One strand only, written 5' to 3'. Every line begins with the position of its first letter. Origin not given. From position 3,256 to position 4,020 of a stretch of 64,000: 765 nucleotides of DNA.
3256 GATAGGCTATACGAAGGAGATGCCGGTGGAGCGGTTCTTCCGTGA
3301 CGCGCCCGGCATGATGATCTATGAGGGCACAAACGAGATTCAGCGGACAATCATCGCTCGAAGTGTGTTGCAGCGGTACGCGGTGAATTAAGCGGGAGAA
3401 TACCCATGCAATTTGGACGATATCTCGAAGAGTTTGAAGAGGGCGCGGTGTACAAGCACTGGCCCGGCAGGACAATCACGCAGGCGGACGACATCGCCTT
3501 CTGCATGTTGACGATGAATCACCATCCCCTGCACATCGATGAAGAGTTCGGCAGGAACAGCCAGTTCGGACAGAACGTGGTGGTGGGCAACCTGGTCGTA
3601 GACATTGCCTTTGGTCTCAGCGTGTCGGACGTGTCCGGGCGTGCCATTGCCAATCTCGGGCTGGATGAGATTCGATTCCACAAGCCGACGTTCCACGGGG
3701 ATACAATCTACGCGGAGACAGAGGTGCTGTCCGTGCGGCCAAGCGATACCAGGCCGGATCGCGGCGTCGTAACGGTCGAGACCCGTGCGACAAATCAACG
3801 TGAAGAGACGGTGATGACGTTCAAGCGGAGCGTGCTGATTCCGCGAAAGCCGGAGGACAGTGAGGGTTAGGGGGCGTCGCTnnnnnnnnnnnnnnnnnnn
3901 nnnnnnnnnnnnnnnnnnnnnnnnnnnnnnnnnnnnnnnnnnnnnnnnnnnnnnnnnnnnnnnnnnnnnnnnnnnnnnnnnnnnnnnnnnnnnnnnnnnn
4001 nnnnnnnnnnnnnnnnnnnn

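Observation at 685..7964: Acyl-CoA module with gene content resembling a compact ethylmalonyl-CoA / 3-HP-bicycle back end, but with non-canonical enzyme sizes and a B12-domain-less mutase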

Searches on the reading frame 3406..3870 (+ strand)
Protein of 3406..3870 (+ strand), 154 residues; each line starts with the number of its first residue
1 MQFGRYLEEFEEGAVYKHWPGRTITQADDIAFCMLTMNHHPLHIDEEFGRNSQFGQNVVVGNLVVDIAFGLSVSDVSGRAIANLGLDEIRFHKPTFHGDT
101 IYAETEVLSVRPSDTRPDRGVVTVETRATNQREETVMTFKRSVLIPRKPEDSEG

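Call 3: search_protein_families(library=pfam, proteins=[window:3406-3870:+])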
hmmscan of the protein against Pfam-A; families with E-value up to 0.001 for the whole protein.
window:3406-3870:+ (154 aa): 3 families
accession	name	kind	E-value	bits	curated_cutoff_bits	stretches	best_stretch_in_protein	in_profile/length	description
PF19315.5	MC_hydratase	-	7.5e-21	75.1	26.5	1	4-148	21-167/353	Mesaconyl-CoA hydratase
PF01575.25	MaoC_dehydratas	-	2.8e-20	72.6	27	1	13-125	7-118/123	MaoC like domain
PF13452.11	FAS1_DH_region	-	7.1e-07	29.9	22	1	36-138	26-131/132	FAS1-like, dehydratase domain region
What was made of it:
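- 3406..3870 (+): Single hot-dog MaoC hydratase, 154 aa. Proposed step: mesaconyl-CoA to beta-methylmalyl-CoA (short Mch analogue). PF19315 MC_hydratase scores 75 bits against a cutoff of 26.5 (call 3).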

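Call 4: search_protein_families(library=ncbifam, proteins=[window:3406-3870:+])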
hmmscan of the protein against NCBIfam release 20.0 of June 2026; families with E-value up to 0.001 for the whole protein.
window:3406-3870:+ (154 aa): 6 families
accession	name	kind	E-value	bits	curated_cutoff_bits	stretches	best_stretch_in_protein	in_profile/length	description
NF038241.1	RipB_Ich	equivalog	9.8e-40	136.3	340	1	4-149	21-166/175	(R)-specific enoyl-CoA hydratase RipB/Ich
NF041625.1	methfumCoahyd_Halo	equivalog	9.7e-22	77.7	560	1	4-149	23-170/358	2-methylfumaryl-CoA hydratase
TIGR02278.1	PaaN-DH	equivalog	8e-19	67.3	562.8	1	3-140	521-657/664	phenylacetic acid degradation bifunctional protein PaaZ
NF006045.0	PRK08190.1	subfamily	4.4e-08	32.4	282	1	22-148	24-144/467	bifunctional enoyl-CoA hydratase/phosphate acetyltransferase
NF040620.1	fused_HadA_HadB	exception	0.00023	20.7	350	1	88-146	83-138/329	fused (3R)-hydroxyacyl-ACP dehydratase subunits HadA/HadB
NF040624.1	HadA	equivalog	0.00047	20.4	180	0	87-140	82-132/144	(3R)-hydroxyacyl-ACP dehydratase subunit HadA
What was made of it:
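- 3406..3870 (+): NCBIfam RipB/Ich scores 136 bits, below its cutoff of 340 (call 4).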

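Call 17: search_solved_structures(query=window:3406-3870:+, max_evalue=0.001)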
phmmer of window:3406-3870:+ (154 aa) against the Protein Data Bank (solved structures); distinct sequences matched with E-value up to 0.001: 11.
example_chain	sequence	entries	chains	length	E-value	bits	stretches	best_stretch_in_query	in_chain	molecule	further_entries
8hgn_A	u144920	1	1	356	1.2e-28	103.3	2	4-149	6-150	Beta-methylmalyl-CoA dehydratase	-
4e3e_A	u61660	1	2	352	1.4e-27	99.9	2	4-148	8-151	MaoC domain protein dehydratase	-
1q6w_A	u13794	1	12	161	8.4e-20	74.6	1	6-149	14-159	monoamine oxidase regulatory protein, putative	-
4ffu_A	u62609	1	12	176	4.6e-18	69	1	6-151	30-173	oxidase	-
3exz_A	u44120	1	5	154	2.7e-14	56.7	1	36-150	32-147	MaoC-like dehydratase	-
6jql_A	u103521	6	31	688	4.5e-14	56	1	3-148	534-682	Bifunctional protein PaaZ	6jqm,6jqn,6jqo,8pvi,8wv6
2bi0_A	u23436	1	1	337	1.2e-10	44.8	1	4-150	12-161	HYPOTHETICAL PROTEIN RV0216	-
1iq6_A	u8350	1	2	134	5.2e-09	39.6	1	26-139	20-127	(R)-SPECIFIC ENOYL-COA HYDRATASE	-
3ir3_A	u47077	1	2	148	4.7e-08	36.5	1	22-111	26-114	3-hydroxyacyl-thioester dehydratase 2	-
5cpg_A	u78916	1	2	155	0.00011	25.5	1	23-147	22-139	(R)-specific enoyl-CoA hydratase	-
2b3m_A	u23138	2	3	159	0.00021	24.6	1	4-111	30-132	hypothetical protein AF1124 | putative dehydratase AF1124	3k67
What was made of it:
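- On Ethylmalonyl-CoA pathway gene set: PF19315 scores 75 bits, above its cutoff of 26.5 (call 3), and the best PDB hits are Mch-type enzymes (call 17).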

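Call 57: search_solved_structures(query=window:3406-3870:+, max_evalue=1e-10, show_alignments=4)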
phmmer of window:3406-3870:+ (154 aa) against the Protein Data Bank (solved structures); distinct sequences matched with E-value up to 1e-10: 6.
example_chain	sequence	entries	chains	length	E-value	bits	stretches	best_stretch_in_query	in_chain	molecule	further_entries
8hgn_A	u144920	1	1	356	1.2e-28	103.3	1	4-149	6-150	Beta-methylmalyl-CoA dehydratase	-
4e3e_A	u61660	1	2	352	1.4e-27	99.9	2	4-148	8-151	MaoC domain protein dehydratase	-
1q6w_A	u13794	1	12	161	8.4e-20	74.6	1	6-149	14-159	monoamine oxidase regulatory protein, putative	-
4ffu_A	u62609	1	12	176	4.6e-18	69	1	6-151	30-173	oxidase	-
3exz_A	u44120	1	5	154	2.7e-14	56.7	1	36-150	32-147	MaoC-like dehydratase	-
6jql_A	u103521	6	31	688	4.5e-14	56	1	3-148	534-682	Bifunctional protein PaaZ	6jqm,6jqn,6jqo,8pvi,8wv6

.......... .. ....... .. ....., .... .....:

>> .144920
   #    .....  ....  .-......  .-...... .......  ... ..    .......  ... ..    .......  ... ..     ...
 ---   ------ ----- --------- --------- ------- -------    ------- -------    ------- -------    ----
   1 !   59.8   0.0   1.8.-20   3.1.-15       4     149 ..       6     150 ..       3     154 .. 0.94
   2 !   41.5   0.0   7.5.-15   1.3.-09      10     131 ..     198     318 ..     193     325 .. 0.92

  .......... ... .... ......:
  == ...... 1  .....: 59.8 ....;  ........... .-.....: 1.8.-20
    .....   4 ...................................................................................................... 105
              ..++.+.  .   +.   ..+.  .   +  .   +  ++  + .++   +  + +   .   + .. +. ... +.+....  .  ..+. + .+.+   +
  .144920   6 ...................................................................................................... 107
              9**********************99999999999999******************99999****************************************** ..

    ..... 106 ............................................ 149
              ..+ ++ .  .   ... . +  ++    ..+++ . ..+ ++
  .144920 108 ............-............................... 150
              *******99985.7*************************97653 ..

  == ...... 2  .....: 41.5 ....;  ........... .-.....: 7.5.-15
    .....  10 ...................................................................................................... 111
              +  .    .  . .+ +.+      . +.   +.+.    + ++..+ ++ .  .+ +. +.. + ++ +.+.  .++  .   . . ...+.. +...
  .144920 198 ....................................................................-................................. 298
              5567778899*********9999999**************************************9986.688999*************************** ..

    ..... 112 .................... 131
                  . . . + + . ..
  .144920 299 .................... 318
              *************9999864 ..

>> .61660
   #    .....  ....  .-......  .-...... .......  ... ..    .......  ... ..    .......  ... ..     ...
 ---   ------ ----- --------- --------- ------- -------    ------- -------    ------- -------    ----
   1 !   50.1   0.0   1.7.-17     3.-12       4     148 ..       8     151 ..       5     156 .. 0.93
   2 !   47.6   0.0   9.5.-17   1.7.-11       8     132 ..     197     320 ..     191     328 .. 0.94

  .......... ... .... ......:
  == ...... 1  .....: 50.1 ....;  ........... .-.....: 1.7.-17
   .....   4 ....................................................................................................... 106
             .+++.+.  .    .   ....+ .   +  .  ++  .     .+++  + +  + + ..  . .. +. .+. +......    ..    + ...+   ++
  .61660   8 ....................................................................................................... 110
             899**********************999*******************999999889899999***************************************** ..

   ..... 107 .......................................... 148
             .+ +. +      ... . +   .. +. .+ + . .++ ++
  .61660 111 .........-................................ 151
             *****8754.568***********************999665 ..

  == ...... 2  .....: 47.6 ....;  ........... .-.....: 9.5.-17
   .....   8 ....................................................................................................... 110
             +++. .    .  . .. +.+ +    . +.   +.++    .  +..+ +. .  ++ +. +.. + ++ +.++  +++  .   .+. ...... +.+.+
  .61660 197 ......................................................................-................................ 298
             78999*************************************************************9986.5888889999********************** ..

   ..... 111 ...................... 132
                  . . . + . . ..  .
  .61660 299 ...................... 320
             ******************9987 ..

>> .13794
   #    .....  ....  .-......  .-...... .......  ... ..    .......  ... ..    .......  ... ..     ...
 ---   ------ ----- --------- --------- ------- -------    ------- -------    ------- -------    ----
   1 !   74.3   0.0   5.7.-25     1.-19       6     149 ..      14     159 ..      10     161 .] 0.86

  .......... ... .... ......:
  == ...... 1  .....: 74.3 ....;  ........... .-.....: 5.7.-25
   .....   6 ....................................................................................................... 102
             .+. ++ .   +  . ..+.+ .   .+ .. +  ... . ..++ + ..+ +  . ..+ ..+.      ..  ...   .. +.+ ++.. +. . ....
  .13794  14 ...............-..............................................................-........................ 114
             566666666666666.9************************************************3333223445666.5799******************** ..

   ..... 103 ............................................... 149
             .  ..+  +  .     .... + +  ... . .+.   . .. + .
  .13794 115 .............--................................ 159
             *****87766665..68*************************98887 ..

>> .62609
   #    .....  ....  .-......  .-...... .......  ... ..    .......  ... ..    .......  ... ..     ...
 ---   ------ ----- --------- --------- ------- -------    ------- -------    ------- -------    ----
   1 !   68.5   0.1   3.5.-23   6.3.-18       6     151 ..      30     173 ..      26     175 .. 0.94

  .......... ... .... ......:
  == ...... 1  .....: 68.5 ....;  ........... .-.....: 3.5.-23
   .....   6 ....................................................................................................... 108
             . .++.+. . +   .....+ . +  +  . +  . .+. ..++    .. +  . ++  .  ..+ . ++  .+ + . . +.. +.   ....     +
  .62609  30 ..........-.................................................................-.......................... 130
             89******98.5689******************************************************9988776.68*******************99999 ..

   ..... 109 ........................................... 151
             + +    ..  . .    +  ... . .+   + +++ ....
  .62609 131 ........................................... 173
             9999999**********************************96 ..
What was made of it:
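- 3406..3870 (+): The best solved relatives are beta-methylmalyl-CoA dehydratase 8hgn (103 bits) and the Chloroflexus MaoC dehydratase 4e3e (100 bits), and it aligns to both halves of them (calls 17, 57).
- The hydratase matches the mesaconyl-CoA hydratase family (calls 3, 17, 57).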
